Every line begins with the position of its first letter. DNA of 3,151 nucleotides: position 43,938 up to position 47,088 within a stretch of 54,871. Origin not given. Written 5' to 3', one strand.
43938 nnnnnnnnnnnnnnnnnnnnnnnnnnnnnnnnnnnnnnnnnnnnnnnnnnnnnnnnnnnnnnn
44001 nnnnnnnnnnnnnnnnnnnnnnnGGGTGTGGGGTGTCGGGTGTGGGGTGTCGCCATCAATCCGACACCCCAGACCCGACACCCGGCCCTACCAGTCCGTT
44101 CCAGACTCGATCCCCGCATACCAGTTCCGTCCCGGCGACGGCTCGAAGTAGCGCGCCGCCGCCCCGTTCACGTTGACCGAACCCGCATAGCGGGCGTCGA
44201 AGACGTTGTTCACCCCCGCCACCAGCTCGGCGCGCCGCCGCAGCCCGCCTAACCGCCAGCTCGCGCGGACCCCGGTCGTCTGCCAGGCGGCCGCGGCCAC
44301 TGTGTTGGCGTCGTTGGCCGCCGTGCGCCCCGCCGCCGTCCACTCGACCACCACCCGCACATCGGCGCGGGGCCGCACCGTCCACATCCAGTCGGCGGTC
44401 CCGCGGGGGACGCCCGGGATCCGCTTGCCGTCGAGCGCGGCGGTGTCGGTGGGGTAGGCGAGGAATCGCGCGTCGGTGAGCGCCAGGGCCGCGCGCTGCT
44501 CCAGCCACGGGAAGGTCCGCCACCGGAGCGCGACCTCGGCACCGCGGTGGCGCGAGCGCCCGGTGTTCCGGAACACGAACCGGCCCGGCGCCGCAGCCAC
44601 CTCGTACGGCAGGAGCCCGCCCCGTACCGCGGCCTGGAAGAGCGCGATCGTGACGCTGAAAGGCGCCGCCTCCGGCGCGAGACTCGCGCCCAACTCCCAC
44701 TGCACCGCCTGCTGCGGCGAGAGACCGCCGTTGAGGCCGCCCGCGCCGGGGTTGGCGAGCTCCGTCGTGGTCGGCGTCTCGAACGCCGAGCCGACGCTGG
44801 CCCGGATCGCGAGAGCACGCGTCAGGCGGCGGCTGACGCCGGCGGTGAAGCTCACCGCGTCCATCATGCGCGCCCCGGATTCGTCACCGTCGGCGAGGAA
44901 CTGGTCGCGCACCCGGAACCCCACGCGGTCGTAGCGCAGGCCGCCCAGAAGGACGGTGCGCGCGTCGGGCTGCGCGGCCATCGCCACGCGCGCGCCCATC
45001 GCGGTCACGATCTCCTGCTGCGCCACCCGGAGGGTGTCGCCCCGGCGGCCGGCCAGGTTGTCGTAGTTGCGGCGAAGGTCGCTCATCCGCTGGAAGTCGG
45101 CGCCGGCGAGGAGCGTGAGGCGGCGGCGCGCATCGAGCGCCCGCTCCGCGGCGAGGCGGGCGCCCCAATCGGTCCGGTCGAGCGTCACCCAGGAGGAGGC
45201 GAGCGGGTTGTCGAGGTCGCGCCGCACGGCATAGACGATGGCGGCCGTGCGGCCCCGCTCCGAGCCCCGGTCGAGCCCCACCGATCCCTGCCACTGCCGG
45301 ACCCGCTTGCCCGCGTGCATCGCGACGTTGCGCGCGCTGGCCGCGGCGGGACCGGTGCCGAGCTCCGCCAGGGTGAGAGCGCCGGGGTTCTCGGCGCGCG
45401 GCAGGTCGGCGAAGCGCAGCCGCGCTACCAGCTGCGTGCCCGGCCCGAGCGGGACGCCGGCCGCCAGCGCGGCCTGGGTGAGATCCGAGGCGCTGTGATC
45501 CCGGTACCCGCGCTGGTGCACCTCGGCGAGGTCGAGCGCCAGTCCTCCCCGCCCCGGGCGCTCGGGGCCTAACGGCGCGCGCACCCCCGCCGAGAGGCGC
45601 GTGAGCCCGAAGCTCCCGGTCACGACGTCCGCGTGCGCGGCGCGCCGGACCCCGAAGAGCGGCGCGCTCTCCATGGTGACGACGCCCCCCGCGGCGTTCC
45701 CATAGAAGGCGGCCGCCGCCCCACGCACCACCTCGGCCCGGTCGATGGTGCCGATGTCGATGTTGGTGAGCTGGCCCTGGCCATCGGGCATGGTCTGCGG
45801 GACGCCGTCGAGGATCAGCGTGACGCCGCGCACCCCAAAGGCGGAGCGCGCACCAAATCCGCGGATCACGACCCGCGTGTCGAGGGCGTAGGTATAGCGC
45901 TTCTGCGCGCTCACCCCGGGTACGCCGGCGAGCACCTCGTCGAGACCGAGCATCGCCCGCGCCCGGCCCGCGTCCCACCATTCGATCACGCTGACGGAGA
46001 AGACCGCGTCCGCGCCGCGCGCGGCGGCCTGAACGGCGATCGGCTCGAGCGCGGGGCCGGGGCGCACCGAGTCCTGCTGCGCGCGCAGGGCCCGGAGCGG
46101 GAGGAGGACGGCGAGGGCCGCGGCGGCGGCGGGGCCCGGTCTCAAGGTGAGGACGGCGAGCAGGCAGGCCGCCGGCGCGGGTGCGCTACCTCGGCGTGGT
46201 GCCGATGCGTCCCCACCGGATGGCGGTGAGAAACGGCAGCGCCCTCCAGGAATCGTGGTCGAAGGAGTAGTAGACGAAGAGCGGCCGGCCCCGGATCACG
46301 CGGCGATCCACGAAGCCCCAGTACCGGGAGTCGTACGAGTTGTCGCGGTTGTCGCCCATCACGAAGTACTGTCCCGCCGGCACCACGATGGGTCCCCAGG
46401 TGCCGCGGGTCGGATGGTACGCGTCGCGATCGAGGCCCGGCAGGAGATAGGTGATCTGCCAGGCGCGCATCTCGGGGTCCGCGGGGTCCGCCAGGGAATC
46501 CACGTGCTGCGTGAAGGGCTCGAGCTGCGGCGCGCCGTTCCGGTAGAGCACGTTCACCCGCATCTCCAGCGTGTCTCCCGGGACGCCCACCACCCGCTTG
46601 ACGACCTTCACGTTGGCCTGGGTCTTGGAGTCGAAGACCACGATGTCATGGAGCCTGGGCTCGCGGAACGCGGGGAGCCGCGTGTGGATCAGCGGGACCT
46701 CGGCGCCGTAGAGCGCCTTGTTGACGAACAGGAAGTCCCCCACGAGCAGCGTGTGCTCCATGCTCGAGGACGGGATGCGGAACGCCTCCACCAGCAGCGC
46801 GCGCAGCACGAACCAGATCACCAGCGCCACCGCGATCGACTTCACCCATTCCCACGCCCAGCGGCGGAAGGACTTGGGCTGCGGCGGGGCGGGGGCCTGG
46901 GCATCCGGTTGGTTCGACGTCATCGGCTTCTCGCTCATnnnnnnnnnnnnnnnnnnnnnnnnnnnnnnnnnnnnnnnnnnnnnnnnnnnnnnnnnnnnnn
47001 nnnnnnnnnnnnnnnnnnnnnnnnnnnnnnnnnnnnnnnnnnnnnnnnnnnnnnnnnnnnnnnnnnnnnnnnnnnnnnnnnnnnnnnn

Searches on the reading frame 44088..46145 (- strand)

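Call 9: search_protein_families(library=pfam, proteins=[window:44088-46145:-], max_evalue=0.01)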
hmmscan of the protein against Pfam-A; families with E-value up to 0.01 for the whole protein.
window:44088-46145:- (685 aa): 2 families
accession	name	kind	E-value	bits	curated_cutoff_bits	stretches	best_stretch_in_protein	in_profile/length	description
PF00593.30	TonB_dep_Rec_b-barrel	-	6.8e-31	109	27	1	315-648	110-436/436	TonB dependent receptor-like, beta-barrel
PF07715.20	Plug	-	1.6e-16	61.2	23.9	1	50-155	8-107/107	TonB-dependent Receptor Plug Domain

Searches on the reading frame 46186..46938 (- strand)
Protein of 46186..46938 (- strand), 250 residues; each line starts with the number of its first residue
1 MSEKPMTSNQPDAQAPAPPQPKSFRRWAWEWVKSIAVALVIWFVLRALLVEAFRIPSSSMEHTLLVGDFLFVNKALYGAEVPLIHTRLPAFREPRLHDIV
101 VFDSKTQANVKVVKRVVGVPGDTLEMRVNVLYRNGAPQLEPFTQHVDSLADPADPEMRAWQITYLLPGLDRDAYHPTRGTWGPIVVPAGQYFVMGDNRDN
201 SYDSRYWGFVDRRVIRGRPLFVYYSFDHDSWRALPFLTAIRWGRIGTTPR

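Call 9: search_protein_families(library=pfam, proteins=[window:46186-46938:-], max_evalue=0.01)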
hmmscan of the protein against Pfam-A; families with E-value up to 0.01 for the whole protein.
window:46186-46938:- (250 aa): 1 family
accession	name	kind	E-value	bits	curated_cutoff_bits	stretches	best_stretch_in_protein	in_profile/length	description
PF10502.14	Peptidase_S26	-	2.3e-45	155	22.9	1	29-224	2-168/168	Signal peptidase, peptidase S26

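Call 68: find_homologous_proteins(query=window:46186-46938:-, max_evalue=1e-30)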
Query window:46186-46938:- (250 aa): 6591 proteins with E <= 1e-30 among 8000 candidates; the best 120 are listed.
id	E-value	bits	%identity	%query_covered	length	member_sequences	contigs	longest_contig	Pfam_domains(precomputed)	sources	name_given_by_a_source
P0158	5.2e-147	507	88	100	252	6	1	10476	PF10502.15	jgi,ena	-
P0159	1.1e-138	479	84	100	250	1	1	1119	PF10502.15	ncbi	-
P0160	1.4e-138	479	84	100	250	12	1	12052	PF10502.15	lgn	-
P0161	6.6e-136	470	81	100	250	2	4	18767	PF10502.15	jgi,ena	jgi:signal peptidase I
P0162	3.2e-135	468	85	91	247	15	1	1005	PF10502.15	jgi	-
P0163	1.3e-134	466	84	91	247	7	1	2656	PF10502.15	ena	-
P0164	3.0e-134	465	83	97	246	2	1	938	PF10502.15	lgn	-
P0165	3.5e-134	464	84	94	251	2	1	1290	PF10502.15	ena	-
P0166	1.8e-133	462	84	92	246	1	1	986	PF10502.15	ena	-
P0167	2.7e-133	462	82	93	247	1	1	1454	PF10502.15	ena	-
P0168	4.5e-133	461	83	92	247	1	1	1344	PF10502.15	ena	-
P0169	6.4e-133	460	79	100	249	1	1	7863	PF10502.15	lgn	-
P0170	8.7e-133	460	82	92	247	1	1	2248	PF10502.15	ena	-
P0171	1.1e-132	460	83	92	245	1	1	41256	PF10502.15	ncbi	-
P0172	1.5e-132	459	80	96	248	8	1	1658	PF10502.15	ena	-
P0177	1.0e-131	456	83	91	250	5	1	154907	PF10502.15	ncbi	-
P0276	6.4e-120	418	74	95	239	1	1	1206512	PF10502.15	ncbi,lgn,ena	-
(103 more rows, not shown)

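Call 69: find_encoding_contigs(protein=P0177, flank=10000, max_places=3)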
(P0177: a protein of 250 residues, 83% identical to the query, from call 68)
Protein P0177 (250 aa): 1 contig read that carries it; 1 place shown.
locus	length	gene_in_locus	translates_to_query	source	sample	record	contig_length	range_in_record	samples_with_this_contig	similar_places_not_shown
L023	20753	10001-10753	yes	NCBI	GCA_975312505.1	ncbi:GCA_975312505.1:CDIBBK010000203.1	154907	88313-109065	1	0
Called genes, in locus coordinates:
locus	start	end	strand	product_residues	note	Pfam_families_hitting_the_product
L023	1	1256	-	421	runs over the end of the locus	PF00079:Serpin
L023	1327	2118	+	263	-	PF04402:SIMPL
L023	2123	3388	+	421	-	PF00990:GGDEF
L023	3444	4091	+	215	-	PF06026:Rib_5-P_isom_A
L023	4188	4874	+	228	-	PF03544:TonB_C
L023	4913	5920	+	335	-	PF04389:Peptidase_M28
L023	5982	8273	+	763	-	PF01464:SLT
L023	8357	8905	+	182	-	-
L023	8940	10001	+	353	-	PF14583:Pectate_lyase22 (faint), PF26550:Tricorn_2nd (faint), PF26549:Tricorn_N, PF07676:PD40, PF26549:Tricorn_N, PF07676:PD40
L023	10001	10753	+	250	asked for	PF10502:Peptidase_S26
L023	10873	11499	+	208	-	PF07638:Sigma70_ECF (weak), PF04542:Sigma70_r2, PF08281:Sigma70_r4_2, PF04545:Sigma70_r4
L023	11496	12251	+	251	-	PF10099:RskA_C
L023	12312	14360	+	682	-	PF07715:Plug, PF00593:TonB_dep_Rec_b-barrel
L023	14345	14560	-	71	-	PF01176:eIF-1a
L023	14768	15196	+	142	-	PF00127:Copper-bind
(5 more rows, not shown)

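Call 70: find_encoding_contigs(protein=P0276, flank=10000, max_places=3)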
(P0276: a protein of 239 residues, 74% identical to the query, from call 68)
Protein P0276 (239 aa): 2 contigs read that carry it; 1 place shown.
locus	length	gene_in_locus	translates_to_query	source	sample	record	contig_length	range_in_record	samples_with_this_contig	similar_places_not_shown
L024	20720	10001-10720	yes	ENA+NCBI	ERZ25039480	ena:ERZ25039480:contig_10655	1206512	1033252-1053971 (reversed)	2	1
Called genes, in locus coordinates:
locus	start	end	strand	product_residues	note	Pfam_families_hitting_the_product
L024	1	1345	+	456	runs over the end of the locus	PF01532:Glyco_hydro_47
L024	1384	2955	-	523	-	PF00479:G6PD_N, PF02781:G6PD_C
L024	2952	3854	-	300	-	PF03446:NAD_binding_2, PF03807:F420_oxidored (weak), PF00393:6PGD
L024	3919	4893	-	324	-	PF02685:Glucokinase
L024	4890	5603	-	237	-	PF01182:Glucosamine_iso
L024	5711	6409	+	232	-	PF00455:DeoRC (faint), PF06026:Rib_5-P_isom_A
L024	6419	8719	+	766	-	PF01464:SLT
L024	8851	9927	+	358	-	PF00930:DPPIV_N (faint), PF26549:Tricorn_N (weak), PF14583:Pectate_lyase22 (faint), PF26550:Tricorn_2nd (faint), PF26549:Tricorn_N, PF07676:PD40, PF26549:Tricorn_N (weak), PF07676:PD40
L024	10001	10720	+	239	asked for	PF10502:Peptidase_S26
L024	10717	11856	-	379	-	PF07690:MFS_1, PF12832:MFS_1_like (weak), PF13347:MFS_2 (faint), PF00083:Sugar_tr, PF07690:MFS_1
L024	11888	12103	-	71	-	PF01176:eIF-1a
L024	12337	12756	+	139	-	PF00127:Copper-bind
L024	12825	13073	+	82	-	-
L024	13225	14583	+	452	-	PF13424:TPR_12 (faint), PF00515:TPR_1 (faint), PF07719:TPR_2 (faint), PF13181:TPR_8 (faint), PF13371:TPR_9 (faint), PF13432:TPR_16, PF14559:TPR_19 (weak), PF03783:CsgG, +1 more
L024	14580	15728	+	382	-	-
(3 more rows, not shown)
